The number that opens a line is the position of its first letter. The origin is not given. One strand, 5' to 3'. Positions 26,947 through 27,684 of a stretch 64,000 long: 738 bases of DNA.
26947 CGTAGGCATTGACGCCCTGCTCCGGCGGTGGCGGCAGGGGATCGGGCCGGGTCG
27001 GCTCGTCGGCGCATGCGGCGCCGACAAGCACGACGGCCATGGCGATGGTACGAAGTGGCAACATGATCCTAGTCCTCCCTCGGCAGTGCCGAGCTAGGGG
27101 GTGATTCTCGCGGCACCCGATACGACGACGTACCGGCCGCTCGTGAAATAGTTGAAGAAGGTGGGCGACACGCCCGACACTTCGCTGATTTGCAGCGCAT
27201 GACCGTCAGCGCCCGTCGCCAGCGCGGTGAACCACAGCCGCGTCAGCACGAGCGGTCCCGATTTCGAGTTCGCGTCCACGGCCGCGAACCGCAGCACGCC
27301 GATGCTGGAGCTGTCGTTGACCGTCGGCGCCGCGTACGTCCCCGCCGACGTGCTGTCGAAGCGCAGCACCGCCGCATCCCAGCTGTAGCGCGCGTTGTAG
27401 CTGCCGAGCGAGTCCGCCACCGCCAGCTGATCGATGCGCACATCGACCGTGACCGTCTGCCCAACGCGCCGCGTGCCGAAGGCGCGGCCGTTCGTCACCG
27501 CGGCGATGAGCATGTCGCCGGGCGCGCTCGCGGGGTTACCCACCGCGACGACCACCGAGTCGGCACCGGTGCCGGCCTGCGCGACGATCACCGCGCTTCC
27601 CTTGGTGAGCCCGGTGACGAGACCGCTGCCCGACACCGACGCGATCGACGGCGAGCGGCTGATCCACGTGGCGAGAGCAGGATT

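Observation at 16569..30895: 14-kb operon encoding a cohesin-dockerin surface assembly with no glycoside hydrolases, headed by a CsgG-like lipoprotein and an OM barrel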

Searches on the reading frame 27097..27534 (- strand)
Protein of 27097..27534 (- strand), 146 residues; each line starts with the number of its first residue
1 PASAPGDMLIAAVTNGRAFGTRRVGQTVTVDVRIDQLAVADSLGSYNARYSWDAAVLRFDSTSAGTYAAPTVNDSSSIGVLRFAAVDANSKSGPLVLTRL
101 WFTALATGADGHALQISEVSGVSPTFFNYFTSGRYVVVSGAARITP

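Call 37: search_solved_structures(query=A3, max_evalue=1, show_alignments=1)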
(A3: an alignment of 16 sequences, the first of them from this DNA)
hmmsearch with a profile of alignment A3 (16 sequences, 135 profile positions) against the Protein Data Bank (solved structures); distinct sequences matched with E-value up to 1: 8.
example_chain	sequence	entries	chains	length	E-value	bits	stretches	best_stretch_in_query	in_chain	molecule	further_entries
2vn5_A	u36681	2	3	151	0.0033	20.5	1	9-101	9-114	SCAFFOLDING PROTEIN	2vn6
1g1k_A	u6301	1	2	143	0.0072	19.4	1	13-101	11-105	SCAFFOLDING PROTEIN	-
4dh2_A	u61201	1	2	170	0.098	15.7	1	6-66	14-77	Cellulosome anchoring protein cohesin region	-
9e7w_H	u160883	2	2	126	0.12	15.4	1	67-133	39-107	Heavy chain antibody fragment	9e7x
6u59_H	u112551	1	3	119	0.27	14.3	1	76-119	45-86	rabbit antibody 13B Fragment antigen binding heavy chain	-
5nrk_A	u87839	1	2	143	0.32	14.1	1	16-75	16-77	Endoglucanase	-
5nrm_A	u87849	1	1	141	0.35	13.9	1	16-75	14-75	Endoglucanase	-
8gzz_E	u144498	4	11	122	0.43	13.7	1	87-122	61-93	rabbit monoclonal antibody 1H1 Fab heavy chain | 1H1 heavy chain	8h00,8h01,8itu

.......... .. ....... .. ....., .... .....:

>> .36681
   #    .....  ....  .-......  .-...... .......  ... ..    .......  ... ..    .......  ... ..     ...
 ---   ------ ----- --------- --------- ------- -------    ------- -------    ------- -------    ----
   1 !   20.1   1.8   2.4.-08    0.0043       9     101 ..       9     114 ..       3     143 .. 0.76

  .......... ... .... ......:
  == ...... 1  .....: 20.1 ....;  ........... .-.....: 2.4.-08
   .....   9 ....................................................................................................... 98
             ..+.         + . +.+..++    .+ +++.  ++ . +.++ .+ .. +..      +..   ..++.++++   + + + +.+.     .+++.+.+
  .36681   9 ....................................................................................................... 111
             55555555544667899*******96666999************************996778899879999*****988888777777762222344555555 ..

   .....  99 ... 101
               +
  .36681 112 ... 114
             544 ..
